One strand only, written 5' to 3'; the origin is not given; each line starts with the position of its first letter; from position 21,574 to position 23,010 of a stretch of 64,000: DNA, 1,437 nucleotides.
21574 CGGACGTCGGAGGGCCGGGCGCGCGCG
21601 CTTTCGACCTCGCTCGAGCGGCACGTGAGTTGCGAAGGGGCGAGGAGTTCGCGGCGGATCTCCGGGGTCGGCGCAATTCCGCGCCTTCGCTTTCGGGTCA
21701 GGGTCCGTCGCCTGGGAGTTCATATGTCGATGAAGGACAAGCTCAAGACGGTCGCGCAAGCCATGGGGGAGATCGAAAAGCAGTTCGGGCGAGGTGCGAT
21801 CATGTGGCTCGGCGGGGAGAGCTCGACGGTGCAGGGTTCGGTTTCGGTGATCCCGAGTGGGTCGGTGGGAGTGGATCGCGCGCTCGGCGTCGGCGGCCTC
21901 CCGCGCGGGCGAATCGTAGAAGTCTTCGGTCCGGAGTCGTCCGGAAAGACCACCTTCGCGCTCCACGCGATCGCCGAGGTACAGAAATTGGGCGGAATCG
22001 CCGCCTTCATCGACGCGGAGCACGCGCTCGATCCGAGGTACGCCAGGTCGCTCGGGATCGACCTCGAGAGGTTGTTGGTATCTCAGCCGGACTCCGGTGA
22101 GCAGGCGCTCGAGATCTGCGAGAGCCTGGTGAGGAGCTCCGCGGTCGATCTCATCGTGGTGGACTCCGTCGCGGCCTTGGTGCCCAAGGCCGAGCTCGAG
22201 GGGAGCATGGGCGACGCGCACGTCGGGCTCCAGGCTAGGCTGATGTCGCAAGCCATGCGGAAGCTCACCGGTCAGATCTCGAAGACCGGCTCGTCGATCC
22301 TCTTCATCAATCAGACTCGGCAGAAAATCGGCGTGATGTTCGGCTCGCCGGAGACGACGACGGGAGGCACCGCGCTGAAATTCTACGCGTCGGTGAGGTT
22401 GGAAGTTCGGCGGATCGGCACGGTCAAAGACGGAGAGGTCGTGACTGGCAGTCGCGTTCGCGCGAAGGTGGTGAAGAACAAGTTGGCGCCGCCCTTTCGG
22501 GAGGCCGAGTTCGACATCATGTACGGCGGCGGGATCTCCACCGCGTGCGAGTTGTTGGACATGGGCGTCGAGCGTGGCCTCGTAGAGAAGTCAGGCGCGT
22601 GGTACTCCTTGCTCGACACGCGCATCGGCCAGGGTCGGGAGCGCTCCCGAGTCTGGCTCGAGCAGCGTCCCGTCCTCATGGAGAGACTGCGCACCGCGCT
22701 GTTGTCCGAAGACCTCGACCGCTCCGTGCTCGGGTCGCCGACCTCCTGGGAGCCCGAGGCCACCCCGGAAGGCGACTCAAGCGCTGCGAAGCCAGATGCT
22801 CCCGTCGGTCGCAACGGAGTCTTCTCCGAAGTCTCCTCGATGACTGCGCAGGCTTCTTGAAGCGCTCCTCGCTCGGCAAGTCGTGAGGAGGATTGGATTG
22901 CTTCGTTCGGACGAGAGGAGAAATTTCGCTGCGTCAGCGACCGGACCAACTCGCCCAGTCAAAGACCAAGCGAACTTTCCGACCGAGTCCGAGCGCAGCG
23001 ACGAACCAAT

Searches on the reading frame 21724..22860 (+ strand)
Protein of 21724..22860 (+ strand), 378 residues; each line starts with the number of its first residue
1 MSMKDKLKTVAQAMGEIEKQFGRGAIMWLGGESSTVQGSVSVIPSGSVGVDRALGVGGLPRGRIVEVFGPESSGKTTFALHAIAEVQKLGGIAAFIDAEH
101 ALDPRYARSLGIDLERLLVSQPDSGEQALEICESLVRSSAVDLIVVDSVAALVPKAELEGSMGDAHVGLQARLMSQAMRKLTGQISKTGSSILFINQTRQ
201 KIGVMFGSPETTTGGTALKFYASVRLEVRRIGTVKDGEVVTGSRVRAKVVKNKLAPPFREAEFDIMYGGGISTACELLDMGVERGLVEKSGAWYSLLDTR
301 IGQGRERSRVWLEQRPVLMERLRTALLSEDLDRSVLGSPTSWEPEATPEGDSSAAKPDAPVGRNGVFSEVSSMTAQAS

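Call 10: search_protein_families(library=pfam, proteins=[window:21724-22860:+], max_evalue=0.001)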
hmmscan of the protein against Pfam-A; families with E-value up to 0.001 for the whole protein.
window:21724-22860:+ (378 aa): 6 families
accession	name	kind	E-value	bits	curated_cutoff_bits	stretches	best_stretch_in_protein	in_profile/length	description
PF00154.27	RecA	-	3.2e-132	440.2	27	1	8-272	1-262/262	recA bacterial DNA recombination protein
PF21096.2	RecA_C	-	4e-17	62.5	27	1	276-325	2-51/57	RecA C-terminal domain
PF06745.19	ATPase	-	2.2e-07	30.9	26.6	1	44-117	2-77/231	KaiC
PF08423.17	Rad51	-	1.2e-05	25.2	22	1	42-230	7-211/244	Rad51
PF01637.24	ATPase_2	-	0.00067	20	33.2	1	63-190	21-110/225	ATPase domain predominantly from Archaea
PF13481.12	AAA_25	-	0.00077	19.6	27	0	57-153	28-156/195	AAA domain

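Call 12: find_encoding_contigs(protein=window:21724-22860:+, flank=10000, max_places=6)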
Protein window:21724-22860:+ (378 aa): 1 contig read that carries it; 1 place shown.
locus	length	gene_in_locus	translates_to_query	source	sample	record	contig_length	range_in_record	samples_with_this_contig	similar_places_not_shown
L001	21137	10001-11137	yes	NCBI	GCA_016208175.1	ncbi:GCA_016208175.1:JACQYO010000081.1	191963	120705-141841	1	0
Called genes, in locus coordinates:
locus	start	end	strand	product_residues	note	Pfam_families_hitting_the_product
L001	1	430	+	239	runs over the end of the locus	PF01852:START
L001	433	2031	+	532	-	-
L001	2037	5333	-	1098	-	PF07610:DUF1573 (faint), PF14874:PapD-like (faint), PF22067:Cep192_D3 (faint), PF22073:Cep192_D4 (faint), PF24499:Ig_TMEM131L_4 (faint), PF15780:ASH, PF22544:HYDIN_VesB_CFA65-like_Ig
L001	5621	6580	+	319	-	PF01551:Peptidase_M23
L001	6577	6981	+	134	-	-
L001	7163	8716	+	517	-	PF13541:ChlI, PF00493:MCM (faint), PF01078:Mg_chelatase, PF00158:Sigma54_activat (faint), PF07728:AAA_5, PF13335:Mg_chelatase_C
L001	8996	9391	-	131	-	-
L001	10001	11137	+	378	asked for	PF00154:RecA_N, PF06745:ATPase (weak), PF08423:Rad51 (faint), PF27531:MT3502_N (weak), PF21096:RecA_C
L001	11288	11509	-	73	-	-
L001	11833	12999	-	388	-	PF02771:Acyl-CoA_dh_N, PF02770:Acyl-CoA_dh_M, PF00441:Acyl-CoA_dh_1, PF08028:Acyl-CoA_dh_2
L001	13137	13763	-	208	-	PF00440:TetR_N, PF08359:TetR_C_4, PF17932:TetR_C_24, PF17938:TetR_C_29 (weak)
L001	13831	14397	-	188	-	-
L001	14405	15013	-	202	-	PF00440:TetR_N, PF13977:TetR_C_6, PF16925:TetR_C_13 (weak), PF17922:TetR_C_17 (weak)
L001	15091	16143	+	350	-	PF01118:Semialdhyde_dh, PF22698:Semialdhyde_dhC_1, PF02774:Semialdhyde_dhC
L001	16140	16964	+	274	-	PF00696:AA_kinase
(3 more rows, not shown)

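Call 15: find_related_loci(query=window:21724-22860:+, collection=genome_contigs, flank=10000)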
Query window:21724-22860:+ (378 aa) in genome_contigs; peptide patterns used: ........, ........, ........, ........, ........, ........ (x = any residue, [..] = any of these).
600 stretches matched a pattern (row limit reached: there are more); 595 encode a relative of the query (tblastn E <= 1e-3); the best 80 are kept; 80 distinct loci.
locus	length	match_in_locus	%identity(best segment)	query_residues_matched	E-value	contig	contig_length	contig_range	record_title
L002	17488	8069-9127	63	1-362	1e-144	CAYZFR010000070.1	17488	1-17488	MAG TPA_asm: uncultured Myxococcales bacterium isolate binchicken_co8_317 genome assembly, contig: NODE_5514_length_1748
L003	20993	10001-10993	66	3-335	6e-143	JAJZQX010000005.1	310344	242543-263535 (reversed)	MAG: Myxococcales bacterium isolate SKS1.bin67 NODE_18_length_310344_cov_6.710277, whole genome shotgun sequence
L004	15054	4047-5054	63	1-334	3e-142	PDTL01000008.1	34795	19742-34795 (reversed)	MAG: Deltaproteobacteria bacterium isolate DOLJORAL78_53_22 DolJOral78_scaffold_1894, whole genome shotgun sequence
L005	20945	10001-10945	66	5-322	5e-142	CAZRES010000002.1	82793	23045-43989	MAG TPA_asm: uncultured Desulfobacteraceae bacterium isolate SRP332253_co2_39 genome assembly, contig: NODE_211_length_8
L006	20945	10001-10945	66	5-322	4e-142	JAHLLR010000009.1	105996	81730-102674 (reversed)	MAG: Deltaproteobacteria bacterium isolate MAG100 NODE_694_length_105996_cov_18.376436, whole genome shotgun sequence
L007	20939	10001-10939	66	5-320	1e-141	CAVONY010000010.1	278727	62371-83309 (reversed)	MAG: uncultured delta proteobacterium isolate MFD09964.bin.1.222 genome assembly, contig: contig_18765, whole genome sho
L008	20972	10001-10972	62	1-326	7e-141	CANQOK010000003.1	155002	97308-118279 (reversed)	MAG: uncultured Lachnospiraceae bacterium isolate Lapin-032__bin73 genome assembly, contig: Lapin-032__NODE_130_length_1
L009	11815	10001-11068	60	5-364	8e-141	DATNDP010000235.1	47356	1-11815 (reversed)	MAG TPA_asm: Candidatus Acidiferrales bacterium isolate SMAG_U11245 k141_3360795, whole genome shotgun sequence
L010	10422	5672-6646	63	4-326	2e-140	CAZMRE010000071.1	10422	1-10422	MAG TPA_asm: uncultured Deferribacteres bacterium isolate binchicken_co164_22 genome assembly, contig: NODE_2064_length_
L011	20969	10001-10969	65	5-326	2e-140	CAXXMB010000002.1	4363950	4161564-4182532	MAG: uncultured Desulfatitalea sp. isolate 24a4592a-339c-494a-8bd6-25b06643d142 genome assembly, contig: contig_2, whole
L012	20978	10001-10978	63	3-331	3e-140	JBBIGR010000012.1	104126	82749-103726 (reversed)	MAG: Fibrobacteria bacterium isolate ETS170220_bin_96 NODE_104_length_104126_cov_8.162149, whole genome shotgun sequence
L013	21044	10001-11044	61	5-353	1e-140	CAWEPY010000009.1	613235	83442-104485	MAG: uncultured delta proteobacterium isolate MFD04716.bin.1.419 genome assembly, contig: contig_39415, whole genome sho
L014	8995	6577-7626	61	4-356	2e-140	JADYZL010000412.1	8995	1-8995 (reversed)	MAG: Bryobacterales bacterium isolate SJ57 c_000000844692, whole genome shotgun sequence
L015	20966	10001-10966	67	5-328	3e-140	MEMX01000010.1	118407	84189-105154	MAG: Anaeromyxobacter sp. RBG_16_69_14 RBG_16_scaffold_1193, whole genome shotgun sequence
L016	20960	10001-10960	64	5-326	4e-140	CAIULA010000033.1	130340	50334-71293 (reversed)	MAG: uncultured Alphaproteobacteria bacterium isolate AlinenLipids_bin-7672 genome assembly, contig: bin-7672:33/46, who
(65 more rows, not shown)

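Call 17: find_homologous_proteins(query=window:21724-22860:+, max_evalue=1e-100)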
Query window:21724-22860:+ (378 aa): 7988 proteins with E <= 1e-100 among 8000 candidates; the best 120 are listed.
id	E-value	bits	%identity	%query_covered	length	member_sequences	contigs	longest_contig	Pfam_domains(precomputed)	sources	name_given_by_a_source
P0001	1.6e-238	809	100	100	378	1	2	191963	PF06745.20,PF08423.18,PF00154.28,PF21096.3,PF27531.1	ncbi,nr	ncbi:MAG: recombinase RecA [Deltaproteobacteria bacterium]|nr:recombinase RecA [Deltaproteobacteria 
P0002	3.5e-196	670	84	98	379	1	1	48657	PF06745.20,PF08423.18,PF00154.28,PF21096.3,PF27531.1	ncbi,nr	ncbi:MAG: recombinase RecA [Deltaproteobacteria bacterium]|nr:recombinase RecA [Deltaproteobacteria 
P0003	9.3e-164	563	74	91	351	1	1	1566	PF06745.20,PF08423.18,PF00154.28,PF21096.3,PF27531.1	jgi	jgi:recombination protein RecA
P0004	3.4e-163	561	71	96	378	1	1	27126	PF06745.20,PF08423.18,PF00154.28,PF21096.3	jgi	jgi:recombination protein RecA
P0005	5.8e-163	560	72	94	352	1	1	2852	PF06745.20,PF08423.18,PF00154.28,PF21096.3,PF27531.1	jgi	jgi:recombination protein RecA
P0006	2.1e-162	558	75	92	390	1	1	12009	PF06745.20,PF08423.18,PF00154.28,PF21096.3,PF27531.1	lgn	-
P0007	1.7e-161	555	74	91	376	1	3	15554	PF06745.20,PF08423.18,PF00154.28,PF21096.3,PF27531.1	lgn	-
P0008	2.2e-161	555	74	91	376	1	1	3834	PF06745.20,PF08423.18,PF00154.28,PF21096.3,PF27531.1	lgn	-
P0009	4.8e-161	554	72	91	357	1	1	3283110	PF06745.20,PF08423.18,PF00154.28,PF21096.3,PF27531.1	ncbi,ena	-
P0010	5.8e-161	554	73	91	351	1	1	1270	PF06745.20,PF08423.18,PF00154.28,PF21096.3,PF27531.1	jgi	jgi:recombination protein RecA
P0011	2.3e-160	552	70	94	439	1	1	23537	PF06745.20,PF08423.18,PF00154.28,PF21096.3,PF27531.1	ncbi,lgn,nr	ncbi:recombinase RecA [Myxococcota bacterium]|nr:recombinase RecA [Myxococcota bacterium]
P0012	8.8e-160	550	70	95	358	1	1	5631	PF06745.20,PF08423.18,PF00154.28,PF21096.3,PF27531.1,PF13481.13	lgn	-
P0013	1.8e-159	549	72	91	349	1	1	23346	PF06745.20,PF08423.18,PF00154.28,PF21096.3,PF27531.1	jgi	jgi:recombination protein RecA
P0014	3.7e-159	548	73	92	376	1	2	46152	PF06745.20,PF08423.18,PF00154.28,PF21096.3,PF27531.1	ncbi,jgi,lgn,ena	-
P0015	5.6e-159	547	72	95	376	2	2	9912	PF06745.20,PF08423.18,PF00154.28,PF21096.3,PF27531.1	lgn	-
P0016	7.5e-159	547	73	92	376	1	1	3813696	PF06745.20,PF08423.18,PF00154.28,PF21096.3,PF27531.1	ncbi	-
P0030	4.3e-157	541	70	92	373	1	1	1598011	PF06745.20,PF08423.18,PF00154.28,PF21096.3,PF27531.1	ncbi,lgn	ncbi:MAG: recombinase RecA [Myxococcota bacterium]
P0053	1.8e-152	526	71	91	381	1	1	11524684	PF06745.20,PF08423.18,PF00154.28,PF21096.3,PF27531.1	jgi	jgi:recombination protein RecA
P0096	4.8e-138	478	69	85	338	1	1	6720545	PF06745.20,PF13479.13,PF08423.18,PF00154.28,PF21096.3,PF27531.1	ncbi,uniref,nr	ncbi:recombinase RecA [Anaeromyxobacter oryzae]|uniref:Protein RecA n=1 Tax=Anaeromyxobacter oryzae 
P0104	3.1e-137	476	64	93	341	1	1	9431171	PF06745.20,PF08423.18,PF00154.28,PF21096.3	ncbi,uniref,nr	ncbi:recombinase RecA [Corallococcus sp. EGB]|uniref:recombinase RecA n=1 Tax=Corallococcus sp. EGB 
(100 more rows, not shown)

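Call 18: find_encoding_contigs(protein=P0002, flank=10000, max_places=2)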
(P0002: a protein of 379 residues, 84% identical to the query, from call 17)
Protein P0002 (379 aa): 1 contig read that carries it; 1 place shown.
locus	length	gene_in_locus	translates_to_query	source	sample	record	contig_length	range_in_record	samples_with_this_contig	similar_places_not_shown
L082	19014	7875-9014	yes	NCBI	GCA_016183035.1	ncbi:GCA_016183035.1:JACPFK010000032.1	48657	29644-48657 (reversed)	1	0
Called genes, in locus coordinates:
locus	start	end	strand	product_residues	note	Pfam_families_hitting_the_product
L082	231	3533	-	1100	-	PF22073:Cep192_D4 (faint), PF22544:HYDIN_VesB_CFA65-like_Ig (faint), PF14874:PapD-like (faint), PF15780:ASH (faint), PF24499:Ig_TMEM131L_4 (faint)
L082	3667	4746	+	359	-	PF01551:Peptidase_M23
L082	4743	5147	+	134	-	-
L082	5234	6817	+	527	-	PF13541:ChlI, PF00493:MCM (faint), PF01078:Mg_chelatase, PF07728:AAA_5, PF13335:Mg_chelatase_C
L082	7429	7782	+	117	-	-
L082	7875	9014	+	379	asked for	PF00154:RecA_N, PF06745:ATPase (weak), PF08423:Rad51 (weak), PF27531:MT3502_N, PF21096:RecA_C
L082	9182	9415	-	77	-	-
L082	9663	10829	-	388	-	PF02771:Acyl-CoA_dh_N, PF02770:Acyl-CoA_dh_M, PF00441:Acyl-CoA_dh_1, PF08028:Acyl-CoA_dh_2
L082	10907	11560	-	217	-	PF00440:TetR_N, PF08359:TetR_C_4, PF17932:TetR_C_24 (weak)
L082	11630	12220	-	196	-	-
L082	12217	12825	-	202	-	PF16859:TetR_C_11 (faint), PF00440:TetR_N, PF13977:TetR_C_6, PF16925:TetR_C_13 (weak), PF17938:TetR_C_29 (weak)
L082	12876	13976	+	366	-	PF01118:Semialdhyde_dh, PF22698:Semialdhyde_dhC_1, PF02774:Semialdhyde_dhC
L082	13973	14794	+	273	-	PF00696:AA_kinase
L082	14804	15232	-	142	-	-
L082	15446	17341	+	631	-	-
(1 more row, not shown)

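Call 19: find_encoding_contigs(protein=P0004, flank=10000, max_places=2)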
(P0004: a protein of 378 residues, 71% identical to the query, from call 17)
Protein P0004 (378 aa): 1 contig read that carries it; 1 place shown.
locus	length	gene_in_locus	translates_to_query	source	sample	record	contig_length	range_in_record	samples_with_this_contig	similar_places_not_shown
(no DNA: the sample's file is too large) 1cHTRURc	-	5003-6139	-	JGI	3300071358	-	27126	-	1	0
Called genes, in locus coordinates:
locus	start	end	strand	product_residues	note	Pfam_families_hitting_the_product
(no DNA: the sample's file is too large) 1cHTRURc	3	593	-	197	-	?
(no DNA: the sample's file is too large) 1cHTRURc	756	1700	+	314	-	PF01551:Peptidase_M23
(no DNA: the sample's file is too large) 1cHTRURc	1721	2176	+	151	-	-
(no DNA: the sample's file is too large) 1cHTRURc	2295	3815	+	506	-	PF13541:ChlI, PF00493:MCM, PF01078:Mg_chelatase, PF07728:AAA_5, PF13335:Mg_chelatase_C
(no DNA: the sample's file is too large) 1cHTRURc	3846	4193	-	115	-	-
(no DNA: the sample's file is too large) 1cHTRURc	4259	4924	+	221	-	PF03588:Leu_Phe_trans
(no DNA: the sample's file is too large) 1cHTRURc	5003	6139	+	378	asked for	PF00154:RecA_N, PF08423:Rad51 (weak), PF06745:ATPase (weak), PF21096:RecA_C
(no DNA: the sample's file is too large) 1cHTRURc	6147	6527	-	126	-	-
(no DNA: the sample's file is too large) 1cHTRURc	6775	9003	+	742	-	PF03190:Thioredox_DsbH, PF13899:Thioredoxin_7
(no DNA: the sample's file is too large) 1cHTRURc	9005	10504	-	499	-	PF00158:Sigma54_activat, PF14532:Sigma54_activ_2, PF07728:AAA_5, PF25601:AAA_lid_14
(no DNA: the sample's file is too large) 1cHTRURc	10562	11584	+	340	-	PF13531:SBP_bac_11, PF01547:SBP_bac_1 (weak)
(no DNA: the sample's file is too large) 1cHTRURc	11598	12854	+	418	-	PF07396:Porin_O_P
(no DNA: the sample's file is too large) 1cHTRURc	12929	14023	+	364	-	PF01547:SBP_bac_1, PF13416:SBP_bac_8 (weak), PF13531:SBP_bac_11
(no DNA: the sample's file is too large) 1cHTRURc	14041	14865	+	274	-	PF00528:BPD_transp_1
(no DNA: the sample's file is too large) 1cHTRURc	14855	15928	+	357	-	PF00528:BPD_transp_1 (weak)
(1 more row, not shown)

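Call 20: find_encoding_contigs(protein=P0009, flank=10000, max_places=2)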
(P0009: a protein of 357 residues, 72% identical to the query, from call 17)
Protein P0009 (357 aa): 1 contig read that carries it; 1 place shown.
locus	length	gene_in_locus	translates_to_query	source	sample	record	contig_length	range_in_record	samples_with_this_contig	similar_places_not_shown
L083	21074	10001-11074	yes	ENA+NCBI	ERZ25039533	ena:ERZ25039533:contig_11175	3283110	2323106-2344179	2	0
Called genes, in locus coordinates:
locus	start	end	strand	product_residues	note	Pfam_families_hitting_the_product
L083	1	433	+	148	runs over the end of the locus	-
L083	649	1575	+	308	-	PF00582:Usp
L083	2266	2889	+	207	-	PF13191:AAA_16 (weak), PF13521:AAA_28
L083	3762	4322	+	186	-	PF05635:23S_rRNA_IVP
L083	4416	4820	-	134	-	PF04343:DUF488, PF22751:DUF488-N3a, PF22752:DUF488-N3i (weak)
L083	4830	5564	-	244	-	PF05721:PhyH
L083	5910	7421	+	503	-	PF13541:ChlI, PF00158:Sigma54_activat (faint), PF00493:MCM (faint), PF01078:Mg_chelatase, PF07728:AAA_5, PF13335:Mg_chelatase_C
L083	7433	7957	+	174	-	PF01035:DNA_binding_1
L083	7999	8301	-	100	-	-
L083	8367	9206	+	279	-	PF00198:2-oxoacid_dh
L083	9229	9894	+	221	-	PF03588:Leu_Phe_trans, PF13480:Acetyltransf_6 (faint)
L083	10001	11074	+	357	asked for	PF00154:RecA_N, PF06745:ATPase (faint), PF08423:Rad51, PF27531:MT3502_N (weak), PF21096:RecA_C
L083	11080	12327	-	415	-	PF12450:vWF_A, PF13768:VWA_3, PF00092:VWA, PF13519:VWA_2, PF12034:YfbK_C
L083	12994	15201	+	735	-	PF03190:Thioredox_DsbH, PF13098:Thioredoxin_2 (weak), PF13899:Thioredoxin_7, PF07221:GlcNAc_2-epim (faint)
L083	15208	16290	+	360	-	-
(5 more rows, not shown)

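Call 53: find_encoding_contigs(protein=P0053, flank=10000, max_places=1)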
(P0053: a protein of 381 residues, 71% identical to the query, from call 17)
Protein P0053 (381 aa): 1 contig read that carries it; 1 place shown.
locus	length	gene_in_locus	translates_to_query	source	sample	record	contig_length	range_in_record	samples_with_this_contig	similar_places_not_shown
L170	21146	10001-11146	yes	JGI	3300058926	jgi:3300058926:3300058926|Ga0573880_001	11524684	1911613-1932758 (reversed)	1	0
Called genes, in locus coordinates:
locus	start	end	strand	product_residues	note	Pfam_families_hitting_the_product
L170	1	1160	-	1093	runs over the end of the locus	PF07494:Reg_prop (faint), PF07495:Y_Y_Y, PF02518:HATPase_c, PF00072:Response_reg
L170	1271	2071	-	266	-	-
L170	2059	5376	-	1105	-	PF00932:LTD (faint), PF22067:Cep192_D3 (faint), PF22073:Cep192_D4 (faint), PF15780:ASH (weak), PF22544:HYDIN_VesB_CFA65-like_Ig (weak)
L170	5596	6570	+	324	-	PF01551:Peptidase_M23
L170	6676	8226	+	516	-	PF13541:ChlI, PF00158:Sigma54_activat (weak), PF01078:Mg_chelatase, PF07728:AAA_5, PF00493:MCM (weak), PF13335:Mg_chelatase_C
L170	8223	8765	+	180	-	PF01035:DNA_binding_1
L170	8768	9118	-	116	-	-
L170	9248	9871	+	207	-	PF03588:Leu_Phe_trans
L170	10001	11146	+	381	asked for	PF00154:RecA_N, PF06745:ATPase (faint), PF08423:Rad51, PF27531:MT3502_N (weak), PF21096:RecA_C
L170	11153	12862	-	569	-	PF12450:vWF_A, PF00092:VWA, PF13519:VWA_2, PF13768:VWA_3, PF12034:YfbK_C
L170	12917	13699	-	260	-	PF01243:PNPOx_N, PF13883:CREG_beta-barrel, PF10615:DUF2470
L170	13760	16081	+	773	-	PF03190:Thioredox_DsbH, PF13098:Thioredoxin_2 (faint), PF13899:Thioredoxin_7, PF07470:Glyco_hydro_88 (faint)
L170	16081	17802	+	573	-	PF05960:DUF885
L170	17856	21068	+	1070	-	PF00144:Beta-lactamase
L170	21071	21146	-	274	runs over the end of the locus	PF00696:AA_kinase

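Call 54: find_encoding_contigs(protein=P0016, flank=10000, max_places=1)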
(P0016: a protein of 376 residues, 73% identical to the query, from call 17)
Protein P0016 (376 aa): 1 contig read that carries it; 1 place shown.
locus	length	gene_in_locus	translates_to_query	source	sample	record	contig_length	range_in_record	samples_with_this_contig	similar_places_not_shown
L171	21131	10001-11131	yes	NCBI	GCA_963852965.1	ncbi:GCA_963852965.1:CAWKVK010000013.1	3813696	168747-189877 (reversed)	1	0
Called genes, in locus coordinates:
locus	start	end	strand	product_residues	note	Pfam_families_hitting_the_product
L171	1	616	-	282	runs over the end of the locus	-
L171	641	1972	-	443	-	PF03109:ABC1, PF01636:APH (weak)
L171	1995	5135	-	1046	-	PF07610:DUF1573 (faint), PF00932:LTD (faint), PF14874:PapD-like (faint), PF22067:Cep192_D3 (faint), PF24499:Ig_TMEM131L_4 (faint), PF22073:Cep192_D4 (weak), PF15780:ASH, PF22544:HYDIN_VesB_CFA65-like_Ig (weak), +1 more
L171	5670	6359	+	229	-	PF01551:Peptidase_M23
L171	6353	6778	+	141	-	-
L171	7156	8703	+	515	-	PF13541:ChlI, PF00493:MCM (faint), PF01078:Mg_chelatase, PF07728:AAA_5, PF13335:Mg_chelatase_C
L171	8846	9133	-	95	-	-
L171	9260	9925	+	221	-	PF03588:Leu_Phe_trans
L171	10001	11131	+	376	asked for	PF00154:RecA_N, PF08423:Rad51 (weak), PF06745:ATPase (faint), PF27531:MT3502_N (weak), PF21096:RecA_C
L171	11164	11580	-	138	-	-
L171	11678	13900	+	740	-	PF03190:Thioredox_DsbH, PF13899:Thioredoxin_7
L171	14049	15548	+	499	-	PF00672:HAMP, PF00512:HisKA, PF02518:HATPase_c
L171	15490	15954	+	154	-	PF00072:Response_reg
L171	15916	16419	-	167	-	PF12802:MarR_2, PF01047:MarR, PF13412:HTH_24, PF13463:HTH_27, PF09339:HTH_IclR (weak)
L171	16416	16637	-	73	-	-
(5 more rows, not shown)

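Call 55: find_encoding_contigs(protein=P0030, flank=10000, max_places=1)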
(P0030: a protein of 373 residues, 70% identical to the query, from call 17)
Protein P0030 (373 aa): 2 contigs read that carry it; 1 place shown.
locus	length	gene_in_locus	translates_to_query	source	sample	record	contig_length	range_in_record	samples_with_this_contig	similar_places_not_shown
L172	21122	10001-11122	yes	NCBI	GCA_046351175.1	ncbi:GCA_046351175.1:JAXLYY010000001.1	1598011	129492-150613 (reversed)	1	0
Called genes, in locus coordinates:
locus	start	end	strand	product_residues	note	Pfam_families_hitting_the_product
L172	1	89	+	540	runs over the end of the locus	-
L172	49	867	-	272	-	-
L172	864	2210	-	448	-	PF03109:ABC1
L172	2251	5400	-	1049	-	PF07610:DUF1573 (faint), PF22073:Cep192_D4 (faint), PF22544:HYDIN_VesB_CFA65-like_Ig (faint), PF15780:ASH (faint)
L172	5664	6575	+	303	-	PF01551:Peptidase_M23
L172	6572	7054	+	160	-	-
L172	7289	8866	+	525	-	PF13541:ChlI, PF00493:MCM (weak), PF01078:Mg_chelatase, PF07728:AAA_5, PF13335:Mg_chelatase_C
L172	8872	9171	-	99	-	-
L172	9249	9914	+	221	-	PF03588:Leu_Phe_trans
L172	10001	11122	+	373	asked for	PF00154:RecA_N, PF06745:ATPase (weak), PF08423:Rad51 (weak), PF27531:MT3502_N (weak), PF21096:RecA_C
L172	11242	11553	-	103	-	-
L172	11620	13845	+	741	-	PF03190:Thioredox_DsbH, PF13899:Thioredoxin_7 (weak)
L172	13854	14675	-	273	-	PF00696:AA_kinase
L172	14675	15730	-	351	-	PF01118:Semialdhyde_dh, PF22698:Semialdhyde_dhC_1, PF02774:Semialdhyde_dhC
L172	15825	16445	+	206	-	PF00440:TetR_N, PF08359:TetR_C_4 (faint), PF13977:TetR_C_6, PF16925:TetR_C_13 (weak)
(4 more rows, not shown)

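Call 69: find_encoding_contigs(protein=P0104, flank=8000, max_places=1)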
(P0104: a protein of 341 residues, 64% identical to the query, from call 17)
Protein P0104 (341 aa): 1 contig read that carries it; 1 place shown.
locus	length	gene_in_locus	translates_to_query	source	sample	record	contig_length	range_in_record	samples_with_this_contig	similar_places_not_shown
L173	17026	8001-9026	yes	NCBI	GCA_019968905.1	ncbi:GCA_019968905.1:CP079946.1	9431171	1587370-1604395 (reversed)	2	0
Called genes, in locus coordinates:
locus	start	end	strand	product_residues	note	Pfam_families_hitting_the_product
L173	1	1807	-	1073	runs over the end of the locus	PF13620:CarboxypepD_reg, PF13715:CarbopepD_reg_2 (weak), PF22904:NOMO1-like_2nd (weak), PF25183:OMP_b-brl_4, PF00593:TonB_dep_Rec_b-barrel, PF25183:OMP_b-brl_4 (weak)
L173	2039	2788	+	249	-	PF03544:TonB_C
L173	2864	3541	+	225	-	PF01618:MotA_ExbB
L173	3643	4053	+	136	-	PF02472:ExbD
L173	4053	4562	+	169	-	PF02472:ExbD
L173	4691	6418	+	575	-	PF13541:ChlI, PF00158:Sigma54_activat (faint), PF01078:Mg_chelatase, PF07728:AAA_5, PF00493:MCM (weak), PF13335:Mg_chelatase_C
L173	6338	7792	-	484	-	PF13738:Pyr_redox_3 (faint), PF01266:DAO (faint), PF01494:FAD_binding_3 (weak), PF07992:Pyr_redox_2, PF13450:NAD_binding_8 (weak), PF00070:Pyr_redox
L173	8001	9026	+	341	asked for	PF00154:RecA_N, PF06745:ATPase (faint), PF08423:Rad51, PF21096:RecA_C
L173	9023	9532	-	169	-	PF06938:DUF1285_N (weak), PF11161:DUF2944 (weak)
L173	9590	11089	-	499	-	-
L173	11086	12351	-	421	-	PF00994:MoCF_biosynth, PF18146:CinA_KH, PF02464:CinA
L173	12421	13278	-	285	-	PF01066:CDP-OH_P_transf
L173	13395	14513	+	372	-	PF00561:Abhydrolase_1, PF12146:Hydrolase_4, PF12697:Abhydrolase_6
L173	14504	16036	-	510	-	-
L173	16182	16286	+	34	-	-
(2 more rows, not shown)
